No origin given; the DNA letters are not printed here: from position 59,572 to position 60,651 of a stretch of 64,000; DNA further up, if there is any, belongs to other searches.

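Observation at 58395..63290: Steroid 5-alpha-reductase + Old Yellow Enzyme + two SDR operon with a divergent sigma-54 activator: candidate bile-acid 3-oxo-delta4 reduction / iso(allo) bile acid cluster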

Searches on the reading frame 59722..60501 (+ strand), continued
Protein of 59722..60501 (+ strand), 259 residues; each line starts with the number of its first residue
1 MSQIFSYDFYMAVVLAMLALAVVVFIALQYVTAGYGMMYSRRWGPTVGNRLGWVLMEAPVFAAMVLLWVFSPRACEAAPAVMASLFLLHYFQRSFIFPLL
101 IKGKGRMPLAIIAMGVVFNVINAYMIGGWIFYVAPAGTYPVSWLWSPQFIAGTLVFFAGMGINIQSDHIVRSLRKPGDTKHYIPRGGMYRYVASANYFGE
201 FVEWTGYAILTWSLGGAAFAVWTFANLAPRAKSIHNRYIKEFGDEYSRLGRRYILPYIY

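Call 23: find_homologous_proteins(query=L079:10001-10777:+, max_evalue=0.00001)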
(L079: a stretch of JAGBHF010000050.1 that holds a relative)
Query L079:10001-10777:+ (259 aa): 6467 proteins with E <= 0.00001 among 6625 candidates; the best 120 are listed.
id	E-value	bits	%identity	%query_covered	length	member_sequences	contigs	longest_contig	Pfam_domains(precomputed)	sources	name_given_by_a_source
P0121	2.5e-171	586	100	99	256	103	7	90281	PF06966.18,PF02544.22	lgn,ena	-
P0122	1.3e-157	541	92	98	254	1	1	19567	PF06966.18,PF02544.22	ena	-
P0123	5.8e-154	529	87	98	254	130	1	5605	PF06966.18,PF02544.22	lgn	-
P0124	1.6e-139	482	84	94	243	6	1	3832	PF06966.18,PF02544.22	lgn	-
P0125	3.7e-138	478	81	98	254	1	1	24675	PF02544.22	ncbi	-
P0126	5.6e-135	467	80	98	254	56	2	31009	PF06966.18,PF02544.22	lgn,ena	-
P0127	4.3e-131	454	75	98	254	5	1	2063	PF02544.22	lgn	-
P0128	1.1e-124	433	90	79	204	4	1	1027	PF06966.18,PF02544.22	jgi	jgi:3-oxo-5-alpha-steroid 4-dehydrogenase 1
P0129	4.0e-121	422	72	98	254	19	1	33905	PF06966.18,PF02544.22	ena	-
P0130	2.5e-119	416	70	97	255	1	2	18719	PF06966.18,PF02544.22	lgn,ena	-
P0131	9.4e-119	414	71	99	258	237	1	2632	PF06966.18,PF02544.22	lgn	-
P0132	1.7e-118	413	68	97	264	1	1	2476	PF06966.18,PF02544.22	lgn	-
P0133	1.4e-117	410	69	97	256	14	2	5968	PF02544.22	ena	-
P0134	4.9e-117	408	69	97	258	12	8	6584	PF02544.22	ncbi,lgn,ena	-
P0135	3.5e-116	405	69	97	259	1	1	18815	PF06966.18,PF02544.22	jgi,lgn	jgi:3-oxo-5-alpha-steroid 4-dehydrogenase 1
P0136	9.1e-116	404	68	95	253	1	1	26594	PF02544.22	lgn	-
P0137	1.1e-115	404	68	97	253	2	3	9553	PF02544.22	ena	-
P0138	1.1e-115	404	69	97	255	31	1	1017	PF02544.22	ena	-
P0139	1.2e-115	404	69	99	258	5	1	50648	PF06966.18,PF02544.22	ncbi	-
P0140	1.5e-115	403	69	97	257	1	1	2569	PF06966.18,PF02544.22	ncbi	-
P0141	2.0e-115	403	69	97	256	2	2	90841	PF06966.18,PF02544.22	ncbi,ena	-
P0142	2.3e-115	403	69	97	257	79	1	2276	PF06966.18,PF02544.22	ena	-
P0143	2.7e-115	403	70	97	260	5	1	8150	PF06966.18,PF02544.22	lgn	-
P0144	2.8e-115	403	68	97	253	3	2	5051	PF02544.22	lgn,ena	-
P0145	3.2e-115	402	67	97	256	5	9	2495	PF02544.22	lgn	-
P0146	5.4e-115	402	68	97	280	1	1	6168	PF06966.18,PF02544.22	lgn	-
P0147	6.7e-115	401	68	97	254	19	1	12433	PF06966.18,PF02544.22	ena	-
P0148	8.7e-115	401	68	97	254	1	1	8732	PF02544.22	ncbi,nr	ncbi:MAG: DUF1295 domain-containing protein [Bacteroidales bacterium]|nr:DUF1295 domain-containing p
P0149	1.0e-114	401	69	97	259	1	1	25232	PF06966.18,PF02544.22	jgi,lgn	-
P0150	1.2e-114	400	67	97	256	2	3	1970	PF06966.18,PF02544.22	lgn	-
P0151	1.4e-114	400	66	97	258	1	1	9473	PF06966.18,PF02544.22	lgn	-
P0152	1.6e-114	400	68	97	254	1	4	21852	PF06966.18,PF02544.22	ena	-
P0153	1.9e-114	400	70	94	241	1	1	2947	PF06966.18,PF02544.22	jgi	jgi:3-oxo-5-alpha-steroid 4-dehydrogenase 1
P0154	2.0e-114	400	66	98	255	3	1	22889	PF06966.18,PF02544.22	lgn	-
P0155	2.7e-114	399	68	97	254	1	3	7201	PF06966.18,PF02544.22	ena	-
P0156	2.8e-114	399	67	97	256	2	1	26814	PF02544.22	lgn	-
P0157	2.8e-114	399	67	97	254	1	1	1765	PF06966.18,PF02544.22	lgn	-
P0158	3.1e-114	399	67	98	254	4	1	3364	PF06966.18,PF02544.22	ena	-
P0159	3.3e-114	399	69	97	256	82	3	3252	PF06966.18,PF02544.22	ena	-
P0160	5.6e-114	398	65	97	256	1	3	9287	PF02544.22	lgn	-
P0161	6.0e-114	398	67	97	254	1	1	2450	PF06966.18,PF02544.22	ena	-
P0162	6.5e-114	398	70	97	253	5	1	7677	PF02544.22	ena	-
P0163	6.6e-114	398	67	97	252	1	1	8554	PF02544.22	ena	-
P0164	1.2e-113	397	68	97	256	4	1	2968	PF06966.18,PF02544.22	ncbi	-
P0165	1.3e-113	397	67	97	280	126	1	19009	PF06966.18,PF02544.22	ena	-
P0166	1.4e-113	397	67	97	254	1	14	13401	PF06966.18,PF02544.22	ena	-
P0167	1.4e-113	397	66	98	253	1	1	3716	PF06966.18,PF02544.22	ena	-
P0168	1.4e-113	397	68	97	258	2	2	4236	PF02544.22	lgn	-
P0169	1.4e-113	397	65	95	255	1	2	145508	PF06966.18,PF02544.22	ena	-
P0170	1.4e-113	397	68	97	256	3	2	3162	PF02544.22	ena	-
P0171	2.0e-113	396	68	98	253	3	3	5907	PF06966.18,PF02544.22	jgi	jgi:3-oxo-5-alpha-steroid 4-dehydrogenase 1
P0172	2.0e-113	396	66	97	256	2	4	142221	PF06966.18,PF02544.22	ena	-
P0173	2.0e-113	396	68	97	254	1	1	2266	PF06966.18,PF02544.22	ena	-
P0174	2.1e-113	396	67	97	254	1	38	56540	PF06966.18,PF02544.22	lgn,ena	-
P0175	2.5e-113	396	66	97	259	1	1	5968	PF06966.18,PF02544.22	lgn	-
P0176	2.5e-113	396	66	97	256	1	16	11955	PF06966.18,PF02544.22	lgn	-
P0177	2.6e-113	396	67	97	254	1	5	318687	PF06966.18,PF02544.22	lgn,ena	-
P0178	2.6e-113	396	65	97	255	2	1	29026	PF06966.18,PF02544.22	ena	-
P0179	2.7e-113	396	66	97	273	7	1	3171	PF06966.18,PF02544.22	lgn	-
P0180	3.1e-113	396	63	97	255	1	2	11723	PF06966.18,PF02544.22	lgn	-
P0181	3.1e-113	396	67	97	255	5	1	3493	PF06966.18,PF02544.22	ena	-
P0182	3.2e-113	396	67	97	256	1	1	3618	PF02544.22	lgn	-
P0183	3.3e-113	396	67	97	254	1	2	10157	PF06966.18,PF02544.22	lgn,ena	-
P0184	3.3e-113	396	69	97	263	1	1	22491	PF06966.18,PF02544.22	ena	-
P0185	3.3e-113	396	66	97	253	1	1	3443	PF02544.22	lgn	-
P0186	3.4e-113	396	66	97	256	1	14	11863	PF06966.18,PF02544.22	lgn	-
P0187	3.5e-113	396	67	97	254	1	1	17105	PF06966.18,PF02544.22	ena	-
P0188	3.5e-113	396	67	97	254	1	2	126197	PF06966.18,PF02544.22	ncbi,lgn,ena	-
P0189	3.6e-113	396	67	97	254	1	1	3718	PF06966.18,PF02544.22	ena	-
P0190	3.9e-113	395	67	97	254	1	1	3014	PF06966.18,PF02544.22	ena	-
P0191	4.3e-113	395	65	98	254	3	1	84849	PF02544.22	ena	-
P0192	4.4e-113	395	67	97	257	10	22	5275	PF06966.18,PF02544.22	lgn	-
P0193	4.4e-113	395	67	97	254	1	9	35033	PF06966.18,PF02544.22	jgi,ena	-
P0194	4.5e-113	395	65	98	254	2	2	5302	PF06966.18,PF02544.22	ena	-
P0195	4.6e-113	395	66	97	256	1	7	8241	PF06966.18,PF02544.22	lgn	-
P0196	4.6e-113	395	67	97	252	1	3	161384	PF04191.19,PF02544.22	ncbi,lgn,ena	-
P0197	4.7e-113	395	68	97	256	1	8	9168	PF02544.22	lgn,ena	-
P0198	4.8e-113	395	67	97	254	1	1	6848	PF06966.18,PF02544.22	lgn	-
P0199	5.1e-113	395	68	97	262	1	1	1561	PF02544.22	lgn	-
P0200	5.1e-113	395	68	97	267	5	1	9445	PF02544.22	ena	-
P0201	5.4e-113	395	65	97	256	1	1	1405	PF06966.18,PF02544.22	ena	-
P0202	5.9e-113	395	67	97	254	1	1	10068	PF06966.18,PF02544.22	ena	-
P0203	6.0e-113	395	65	97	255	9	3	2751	PF02544.22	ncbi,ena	-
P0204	6.2e-113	395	68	97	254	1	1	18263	PF06966.18,PF02544.22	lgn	-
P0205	6.4e-113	395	67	97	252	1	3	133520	PF02544.22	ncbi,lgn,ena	-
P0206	6.6e-113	395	66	97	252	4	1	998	PF02544.22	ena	-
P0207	6.6e-113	395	67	97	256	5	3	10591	PF06966.18,PF02544.22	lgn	-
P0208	6.8e-113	395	67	97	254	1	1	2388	PF06966.18,PF02544.22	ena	-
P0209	7.0e-113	395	66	97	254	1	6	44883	PF06966.18,PF02544.22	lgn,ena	-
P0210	7.7e-113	395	67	97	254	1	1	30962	PF06966.18,PF02544.22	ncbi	-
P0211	7.7e-113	394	67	97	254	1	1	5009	PF06966.18,PF02544.22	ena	-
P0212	7.7e-113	394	65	97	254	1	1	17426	PF06966.18,PF02544.22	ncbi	-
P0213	7.8e-113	394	67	97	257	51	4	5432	PF02544.22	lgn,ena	-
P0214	8.8e-113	394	66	97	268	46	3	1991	PF06966.18,PF02544.22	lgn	-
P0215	9.0e-113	394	66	97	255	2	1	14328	PF06966.18,PF02544.22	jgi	-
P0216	9.0e-113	394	66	97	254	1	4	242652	PF06966.18,PF02544.22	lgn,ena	-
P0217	9.3e-113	394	66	97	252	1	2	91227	PF02544.22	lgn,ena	-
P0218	9.9e-113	394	67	91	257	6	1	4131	PF06966.18,PF02544.22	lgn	-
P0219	9.9e-113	394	67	99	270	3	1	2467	PF06966.18,PF02544.22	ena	-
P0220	1.0e-112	394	64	100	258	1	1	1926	PF06966.18,PF02544.22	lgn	-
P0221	1.0e-112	394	65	98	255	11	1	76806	PF06966.18,PF02544.22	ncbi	ncbi:DUF1295 domain-containing protein [Porphyromonadaceae bacterium]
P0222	1.2e-112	394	68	97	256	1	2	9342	PF02544.22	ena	-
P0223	1.2e-112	394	66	97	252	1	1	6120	PF02544.22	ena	-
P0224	1.3e-112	394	68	97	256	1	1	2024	PF02544.22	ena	-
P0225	1.3e-112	394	67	97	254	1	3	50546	PF06966.18,PF02544.22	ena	-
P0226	1.3e-112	394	68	97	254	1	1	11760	PF06966.18,PF02544.22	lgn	-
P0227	1.4e-112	394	67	97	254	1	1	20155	PF06966.18,PF02544.22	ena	-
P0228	1.4e-112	394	67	97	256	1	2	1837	PF02544.22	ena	-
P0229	1.4e-112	394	65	95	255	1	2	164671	PF06966.18,PF02544.22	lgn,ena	-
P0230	1.5e-112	394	67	91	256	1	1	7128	PF02544.22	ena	-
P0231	1.5e-112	394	66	97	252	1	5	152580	PF02544.22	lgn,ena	-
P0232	1.5e-112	394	68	97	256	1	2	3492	PF02544.22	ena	-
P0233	1.5e-112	394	65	97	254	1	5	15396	PF06966.18,PF02544.22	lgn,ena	-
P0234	1.6e-112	393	66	97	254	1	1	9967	PF06966.18,PF02544.22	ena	-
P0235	1.6e-112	393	63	97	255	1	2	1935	PF02544.22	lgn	-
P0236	1.8e-112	393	67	97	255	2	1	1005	PF02544.22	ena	-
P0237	1.8e-112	393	67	97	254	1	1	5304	PF06966.18,PF02544.22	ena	-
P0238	1.8e-112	393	68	97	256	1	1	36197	PF02544.22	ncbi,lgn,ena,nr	ncbi:MAG: DUF1295 domain-containing protein [Bacteroidales bacterium]|nr:DUF1295 domain-containing p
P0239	1.8e-112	393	68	97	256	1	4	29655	PF02544.22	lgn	-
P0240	1.9e-112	393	66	97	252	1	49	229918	PF02544.22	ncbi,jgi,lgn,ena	-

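Call 24: list_cluster_members(proteins=[P0240, P0196, P0205, P0188, P0141, P0139, P0221, P0094, P0016, P0007])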
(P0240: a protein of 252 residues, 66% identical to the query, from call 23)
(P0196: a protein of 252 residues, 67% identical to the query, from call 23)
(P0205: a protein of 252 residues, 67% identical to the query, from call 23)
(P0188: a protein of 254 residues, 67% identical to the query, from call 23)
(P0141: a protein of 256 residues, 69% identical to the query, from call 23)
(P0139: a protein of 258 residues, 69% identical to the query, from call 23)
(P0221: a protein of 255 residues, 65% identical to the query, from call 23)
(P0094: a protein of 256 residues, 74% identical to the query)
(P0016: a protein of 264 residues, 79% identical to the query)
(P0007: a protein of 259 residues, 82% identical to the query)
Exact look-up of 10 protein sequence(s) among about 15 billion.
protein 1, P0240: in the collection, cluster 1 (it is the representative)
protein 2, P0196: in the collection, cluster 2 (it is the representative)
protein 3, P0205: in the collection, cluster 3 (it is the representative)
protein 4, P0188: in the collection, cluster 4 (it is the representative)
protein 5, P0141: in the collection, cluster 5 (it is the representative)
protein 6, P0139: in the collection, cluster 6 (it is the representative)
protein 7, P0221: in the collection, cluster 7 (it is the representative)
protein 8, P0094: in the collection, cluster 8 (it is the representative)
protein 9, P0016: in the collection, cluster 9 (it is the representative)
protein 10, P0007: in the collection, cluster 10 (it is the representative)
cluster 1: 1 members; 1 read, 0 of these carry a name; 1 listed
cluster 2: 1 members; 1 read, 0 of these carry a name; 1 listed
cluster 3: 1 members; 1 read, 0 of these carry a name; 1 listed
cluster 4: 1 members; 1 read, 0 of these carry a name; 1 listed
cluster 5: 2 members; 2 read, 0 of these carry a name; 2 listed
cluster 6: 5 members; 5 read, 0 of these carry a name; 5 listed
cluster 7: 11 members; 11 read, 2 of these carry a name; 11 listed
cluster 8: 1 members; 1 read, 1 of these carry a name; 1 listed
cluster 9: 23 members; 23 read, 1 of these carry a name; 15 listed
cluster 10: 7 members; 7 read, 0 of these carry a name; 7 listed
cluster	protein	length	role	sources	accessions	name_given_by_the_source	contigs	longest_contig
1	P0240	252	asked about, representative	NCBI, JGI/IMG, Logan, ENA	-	-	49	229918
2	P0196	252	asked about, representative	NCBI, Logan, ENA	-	-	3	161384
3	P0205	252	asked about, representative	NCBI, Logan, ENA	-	-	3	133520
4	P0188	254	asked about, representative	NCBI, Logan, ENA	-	-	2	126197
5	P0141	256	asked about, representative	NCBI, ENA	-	-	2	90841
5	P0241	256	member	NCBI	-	-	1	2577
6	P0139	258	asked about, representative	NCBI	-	-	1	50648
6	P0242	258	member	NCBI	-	-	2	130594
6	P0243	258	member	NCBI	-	-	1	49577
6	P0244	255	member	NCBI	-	-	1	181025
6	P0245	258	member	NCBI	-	-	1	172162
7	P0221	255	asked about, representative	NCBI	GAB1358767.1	DUF1295 domain-containing protein [Porphyromonadaceae bacterium]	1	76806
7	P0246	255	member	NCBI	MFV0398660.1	MAG: DUF1295 domain-containing protein [Bacteroidales bacterium]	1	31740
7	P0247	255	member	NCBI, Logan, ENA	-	-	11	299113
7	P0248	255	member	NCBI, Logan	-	-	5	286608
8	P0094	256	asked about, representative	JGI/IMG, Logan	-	3-oxo-5-alpha-steroid 4-dehydrogenase 1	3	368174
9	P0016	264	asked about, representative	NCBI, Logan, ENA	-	-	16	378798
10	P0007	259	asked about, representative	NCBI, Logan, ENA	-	-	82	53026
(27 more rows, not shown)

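Call 25: find_encoding_contigs(protein=P0240, flank=7000, max_places=4)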
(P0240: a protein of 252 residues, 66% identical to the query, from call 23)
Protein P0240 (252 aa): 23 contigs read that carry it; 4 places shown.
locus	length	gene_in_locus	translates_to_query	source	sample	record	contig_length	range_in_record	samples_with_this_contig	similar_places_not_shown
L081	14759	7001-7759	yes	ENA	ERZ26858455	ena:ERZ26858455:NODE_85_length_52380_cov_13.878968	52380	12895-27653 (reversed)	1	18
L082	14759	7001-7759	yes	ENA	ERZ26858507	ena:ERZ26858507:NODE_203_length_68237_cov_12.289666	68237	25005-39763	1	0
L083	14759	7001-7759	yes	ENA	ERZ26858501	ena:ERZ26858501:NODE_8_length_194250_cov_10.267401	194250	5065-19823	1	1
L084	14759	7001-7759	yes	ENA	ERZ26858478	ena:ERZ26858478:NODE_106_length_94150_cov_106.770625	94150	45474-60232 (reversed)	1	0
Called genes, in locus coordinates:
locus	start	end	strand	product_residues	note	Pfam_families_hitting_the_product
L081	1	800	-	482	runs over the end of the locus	PF02386:TrkH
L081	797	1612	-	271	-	-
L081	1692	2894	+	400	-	PF00480:ROK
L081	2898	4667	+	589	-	PF02463:SMC_N (faint), PF13476:AAA_23 (faint), PF00005:ABC_tran, PF13304:AAA_21 (faint), PF12848:ABC_tran_Xtn, PF00005:ABC_tran, PF16326:ABC_tran_CTD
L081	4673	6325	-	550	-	PF00749:tRNA-synt_1c, PF03950:tRNA-synt_1c_C, PF20974:tRNA-synt_1c_C2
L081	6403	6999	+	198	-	PF09234:DUF1963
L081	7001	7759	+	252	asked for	PF02544:Steroid_dh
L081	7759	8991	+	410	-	PF00724:Oxidored_FMN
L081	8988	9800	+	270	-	PF00106:adh_short, PF01370:Epimerase, PF13561:adh_short_C2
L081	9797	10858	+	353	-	PF13088:BNR_2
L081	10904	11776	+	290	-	PF03755:YicC-like_N, PF08340:YicC-like_C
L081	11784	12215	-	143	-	PF04519:Bactofilin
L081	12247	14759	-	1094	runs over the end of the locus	PF07517:SecA_DEAD, PF01043:SecA_PP_bind, PF21090:P-loop_SecA, PF07516:SecA_SW, PF02810:SEC-C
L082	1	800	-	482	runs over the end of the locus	PF02386:TrkH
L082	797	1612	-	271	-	-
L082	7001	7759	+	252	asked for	PF02544:Steroid_dh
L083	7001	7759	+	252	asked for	PF02544:Steroid_dh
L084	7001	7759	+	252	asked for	PF02544:Steroid_dh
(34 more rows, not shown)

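Call 26: list_cluster_members(proteins=[L081:4676-6325:-, L081:7759-8988:+, L081:8988-9797:+, L081:1692-2891:+, L081:2898-4664:+, L081:10904-11773:+, L081:9797-10855:+, L081:6403-6996:+])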
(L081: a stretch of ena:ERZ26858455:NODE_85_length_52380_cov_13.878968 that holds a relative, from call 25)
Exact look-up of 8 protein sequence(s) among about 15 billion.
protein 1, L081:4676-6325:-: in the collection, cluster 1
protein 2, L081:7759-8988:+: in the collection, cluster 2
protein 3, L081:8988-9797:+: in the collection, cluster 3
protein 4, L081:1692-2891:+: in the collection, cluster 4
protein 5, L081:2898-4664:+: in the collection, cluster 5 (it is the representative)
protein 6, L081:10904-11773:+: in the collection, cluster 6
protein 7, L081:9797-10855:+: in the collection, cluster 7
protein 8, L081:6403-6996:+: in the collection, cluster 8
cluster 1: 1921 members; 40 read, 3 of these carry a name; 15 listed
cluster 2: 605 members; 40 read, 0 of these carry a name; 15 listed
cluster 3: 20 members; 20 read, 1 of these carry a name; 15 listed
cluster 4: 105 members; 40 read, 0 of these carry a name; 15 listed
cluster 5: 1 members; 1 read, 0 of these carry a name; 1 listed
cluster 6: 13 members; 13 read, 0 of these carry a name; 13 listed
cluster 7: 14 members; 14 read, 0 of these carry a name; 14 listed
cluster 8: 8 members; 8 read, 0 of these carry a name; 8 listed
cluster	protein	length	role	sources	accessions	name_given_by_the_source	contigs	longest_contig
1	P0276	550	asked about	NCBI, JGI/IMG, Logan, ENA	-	-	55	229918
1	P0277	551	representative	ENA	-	-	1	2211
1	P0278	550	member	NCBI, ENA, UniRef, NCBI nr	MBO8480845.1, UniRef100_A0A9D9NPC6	MAG: glutamine--tRNA ligase/YqeY domain fusion protein [Bacteroidetes bacterium] | Glutamine--tRNA ligase n=1 Tax=Candidatus Cryptobacteroides avistercoris TaxID=2840758 ... | glutamine--tRNA ligase/YqeY domain fusion protein [Candidatus Cryptobacteroides ...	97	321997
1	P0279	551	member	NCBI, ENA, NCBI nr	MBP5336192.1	MAG: glutamine--tRNA ligase/YqeY domain fusion protein [Bacteroidales bacterium] | glutamine--tRNA ligase/YqeY domain fusion protein [Bacteroidales bacterium]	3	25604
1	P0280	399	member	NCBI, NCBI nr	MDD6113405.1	MAG: glutamine--tRNA ligase, partial [Bacteroidales bacterium] | glutamine--tRNA ligase [Bacteroidales bacterium]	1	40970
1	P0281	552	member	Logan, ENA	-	-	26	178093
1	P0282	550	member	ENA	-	-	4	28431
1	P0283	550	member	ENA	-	-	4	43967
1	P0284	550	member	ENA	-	-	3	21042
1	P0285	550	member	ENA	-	-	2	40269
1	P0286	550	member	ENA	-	-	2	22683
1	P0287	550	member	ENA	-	-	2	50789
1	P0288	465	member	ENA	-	-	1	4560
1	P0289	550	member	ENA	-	-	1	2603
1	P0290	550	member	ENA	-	-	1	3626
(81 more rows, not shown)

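Call 35: search_dna_similar(query=window:59722-60498:+, collection=plasmids, mode=protein, max_rows=15)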
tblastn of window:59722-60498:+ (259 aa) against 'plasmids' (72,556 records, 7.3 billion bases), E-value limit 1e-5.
Records with a match: 2; places in all: 2; records where one place covers at least 80% of the query: 2.
Best place of each record, by identity: <60% 2.
By first word of the organism name: Phocaeicola 1; Nocardia 1.
By predicted mobility (MOB-suite, as given by PLSDB): non-mobilizable 2.
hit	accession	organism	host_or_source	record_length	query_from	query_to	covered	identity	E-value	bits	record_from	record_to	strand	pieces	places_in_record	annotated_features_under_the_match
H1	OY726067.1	Phocaeicola massiliensis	-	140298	25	259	91%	58.3%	1e-85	285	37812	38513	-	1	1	none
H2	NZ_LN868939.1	Nocardia farcinica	not known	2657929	35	258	86%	34.2%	4e-31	128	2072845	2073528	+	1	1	none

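Call 36: get_annotated_region(hit=H1, flank=7000)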
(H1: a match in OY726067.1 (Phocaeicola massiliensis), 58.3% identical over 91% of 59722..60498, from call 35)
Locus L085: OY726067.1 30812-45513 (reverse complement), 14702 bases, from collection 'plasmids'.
description: Phocaeicola massiliensis strain Bacteroides massiliensis TSDC17.2-1.1 genome assembly, plasmid: 93
organism: Phocaeicola massiliensis (NCBI taxid 204516)
taxonomy: Bacteria; Bacteroidota; Bacteroidia; Bacteroidales; Bacteroidaceae; Phocaeicola; Phocaeicola massiliensis
host: -; source: -; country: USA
typing (MOB-suite, as given by PLSDB): non-mobilizable
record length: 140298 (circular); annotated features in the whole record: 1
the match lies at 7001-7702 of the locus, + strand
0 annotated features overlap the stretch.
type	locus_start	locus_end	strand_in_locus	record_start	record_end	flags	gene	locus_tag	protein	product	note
